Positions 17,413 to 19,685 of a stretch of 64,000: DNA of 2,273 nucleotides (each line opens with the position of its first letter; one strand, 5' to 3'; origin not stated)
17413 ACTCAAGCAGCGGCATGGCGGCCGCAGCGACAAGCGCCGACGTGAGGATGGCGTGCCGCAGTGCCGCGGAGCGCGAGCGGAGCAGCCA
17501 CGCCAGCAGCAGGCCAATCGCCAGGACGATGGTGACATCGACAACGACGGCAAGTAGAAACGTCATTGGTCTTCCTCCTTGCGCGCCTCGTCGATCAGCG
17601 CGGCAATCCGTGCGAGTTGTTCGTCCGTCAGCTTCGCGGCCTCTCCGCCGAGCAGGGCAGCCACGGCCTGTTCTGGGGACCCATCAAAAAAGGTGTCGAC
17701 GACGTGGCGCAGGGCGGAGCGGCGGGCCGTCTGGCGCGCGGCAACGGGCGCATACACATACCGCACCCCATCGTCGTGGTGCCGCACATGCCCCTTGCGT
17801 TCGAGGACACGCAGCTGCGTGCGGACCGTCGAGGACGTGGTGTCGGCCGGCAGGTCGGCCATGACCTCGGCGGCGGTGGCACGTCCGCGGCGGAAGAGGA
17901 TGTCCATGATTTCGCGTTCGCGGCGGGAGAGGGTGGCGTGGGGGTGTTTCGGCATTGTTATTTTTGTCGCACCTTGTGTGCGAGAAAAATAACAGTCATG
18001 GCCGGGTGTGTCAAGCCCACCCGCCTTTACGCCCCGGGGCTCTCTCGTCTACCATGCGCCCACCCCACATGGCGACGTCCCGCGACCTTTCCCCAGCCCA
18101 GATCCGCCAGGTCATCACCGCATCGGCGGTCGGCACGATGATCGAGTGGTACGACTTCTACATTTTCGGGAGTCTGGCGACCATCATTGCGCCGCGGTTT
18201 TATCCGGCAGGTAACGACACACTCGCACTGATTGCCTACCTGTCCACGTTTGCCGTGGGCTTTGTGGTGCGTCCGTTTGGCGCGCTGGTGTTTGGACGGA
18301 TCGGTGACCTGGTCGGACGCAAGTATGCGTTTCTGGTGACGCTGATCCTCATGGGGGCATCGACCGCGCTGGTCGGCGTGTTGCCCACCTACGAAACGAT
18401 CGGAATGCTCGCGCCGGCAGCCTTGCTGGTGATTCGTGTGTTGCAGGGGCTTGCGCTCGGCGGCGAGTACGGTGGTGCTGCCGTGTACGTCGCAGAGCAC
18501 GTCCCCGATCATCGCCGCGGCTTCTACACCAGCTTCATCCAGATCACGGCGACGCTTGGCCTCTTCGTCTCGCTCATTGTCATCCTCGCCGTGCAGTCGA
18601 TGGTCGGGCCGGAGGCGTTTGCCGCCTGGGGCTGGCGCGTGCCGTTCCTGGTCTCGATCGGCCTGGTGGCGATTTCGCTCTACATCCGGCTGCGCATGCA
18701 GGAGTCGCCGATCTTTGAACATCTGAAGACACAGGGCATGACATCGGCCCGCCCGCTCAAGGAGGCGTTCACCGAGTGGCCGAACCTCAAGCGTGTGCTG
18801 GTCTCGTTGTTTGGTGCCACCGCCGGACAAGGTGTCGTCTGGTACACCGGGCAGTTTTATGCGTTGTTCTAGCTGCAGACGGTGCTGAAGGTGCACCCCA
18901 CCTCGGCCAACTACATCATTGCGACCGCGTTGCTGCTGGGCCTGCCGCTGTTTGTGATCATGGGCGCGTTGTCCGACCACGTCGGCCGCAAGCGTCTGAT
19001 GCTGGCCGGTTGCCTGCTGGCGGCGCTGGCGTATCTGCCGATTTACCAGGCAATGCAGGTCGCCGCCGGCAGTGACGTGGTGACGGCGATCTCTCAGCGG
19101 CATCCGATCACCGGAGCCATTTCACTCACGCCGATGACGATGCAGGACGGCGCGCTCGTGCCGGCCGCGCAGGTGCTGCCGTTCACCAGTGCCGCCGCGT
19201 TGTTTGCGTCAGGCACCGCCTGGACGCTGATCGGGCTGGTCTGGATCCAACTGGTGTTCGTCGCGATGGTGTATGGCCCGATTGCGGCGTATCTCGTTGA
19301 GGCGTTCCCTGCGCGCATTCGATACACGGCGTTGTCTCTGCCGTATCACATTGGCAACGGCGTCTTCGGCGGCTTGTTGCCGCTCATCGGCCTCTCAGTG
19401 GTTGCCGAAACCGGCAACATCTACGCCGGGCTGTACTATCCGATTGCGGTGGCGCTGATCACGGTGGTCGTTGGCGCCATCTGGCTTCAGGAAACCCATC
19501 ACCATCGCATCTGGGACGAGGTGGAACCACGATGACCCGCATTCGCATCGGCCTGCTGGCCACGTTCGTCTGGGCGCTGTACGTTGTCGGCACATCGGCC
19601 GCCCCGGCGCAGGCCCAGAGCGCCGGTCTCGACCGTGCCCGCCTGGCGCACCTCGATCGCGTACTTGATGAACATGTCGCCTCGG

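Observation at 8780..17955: Eight-gene co-directional string linking a BlaI/BlaR1 switch, a methyltransferase, a DsbD-TlpA reducing pathway, a DNA polymerase and VapBC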

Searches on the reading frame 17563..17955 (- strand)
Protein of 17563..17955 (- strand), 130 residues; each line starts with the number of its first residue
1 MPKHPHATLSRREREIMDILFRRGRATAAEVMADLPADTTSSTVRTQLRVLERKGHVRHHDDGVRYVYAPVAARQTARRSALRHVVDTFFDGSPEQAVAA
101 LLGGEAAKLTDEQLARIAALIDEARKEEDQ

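Call 3: search_protein_families(library=pfam, proteins=[window:17563-17955:-], max_evalue=0.01)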
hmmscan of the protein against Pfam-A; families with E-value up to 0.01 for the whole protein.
window:17563-17955:- (130 aa): 3 families
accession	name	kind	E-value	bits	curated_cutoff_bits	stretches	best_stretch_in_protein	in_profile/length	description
PF03965.22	Penicillinase_R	-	4.1e-26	92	22.6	1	9-123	1-115/115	Penicillinase repressor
PF01726.22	LexA_DNA_bind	-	0.0036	17.5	23.7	0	9-62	4-61/65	LexA DNA binding domain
PF12840.13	HTH_20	-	0.008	16.6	27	0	14-55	7-46/51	Helix-turn-helix domain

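Call 23: search_protein_families(library=ncbifam, proteins=[window:17563-17955:-], max_evalue=0.001)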
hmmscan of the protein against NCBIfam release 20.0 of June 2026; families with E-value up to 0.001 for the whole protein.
window:17563-17955:- (130 aa): 2 families
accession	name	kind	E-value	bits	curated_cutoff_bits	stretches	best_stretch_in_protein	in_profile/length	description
TIGR02698.1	CopY_TcrY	equivalog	5.6e-11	42.8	121.95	1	9-126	2-119/130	CopY/TcrY family copper transport repressor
NF012168.1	BlaI_of_BCL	exception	4.2e-10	39.6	180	1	8-123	5-120/121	penicillinase repressor BlaI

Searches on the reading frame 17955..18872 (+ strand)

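Call 47: search_protein_families(library=pfam, proteins=[window:17955-18872:+], max_evalue=0.001)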
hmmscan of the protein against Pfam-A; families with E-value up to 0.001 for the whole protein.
window:17955-18872:+ (305 aa): 2 families
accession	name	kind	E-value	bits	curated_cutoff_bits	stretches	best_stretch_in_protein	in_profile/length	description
PF00083.30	Sugar_tr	-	9.9e-28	97.6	22.3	1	55-263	3-206/452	Sugar (and other) transporter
PF07690.21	MFS_1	-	6.4e-16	58.6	33.4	1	59-293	3-219/347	Major Facilitator Superfamily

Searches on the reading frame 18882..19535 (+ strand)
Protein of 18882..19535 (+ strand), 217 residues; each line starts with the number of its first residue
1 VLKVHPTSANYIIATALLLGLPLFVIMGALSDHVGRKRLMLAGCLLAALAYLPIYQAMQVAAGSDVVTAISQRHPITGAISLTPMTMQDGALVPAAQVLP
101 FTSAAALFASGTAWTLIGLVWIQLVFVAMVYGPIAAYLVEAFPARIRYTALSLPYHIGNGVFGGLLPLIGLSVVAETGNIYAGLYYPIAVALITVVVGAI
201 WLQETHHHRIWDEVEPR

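Call 47: search_protein_families(library=pfam, proteins=[window:18882-19535:+], max_evalue=0.001)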
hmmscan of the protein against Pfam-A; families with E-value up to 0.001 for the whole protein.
window:18882-19535:+ (217 aa): 1 family
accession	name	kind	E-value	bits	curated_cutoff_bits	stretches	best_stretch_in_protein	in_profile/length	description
PF07690.21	MFS_1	-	1.7e-10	40.8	33.4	2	4-55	29-81/347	Major Facilitator Superfamily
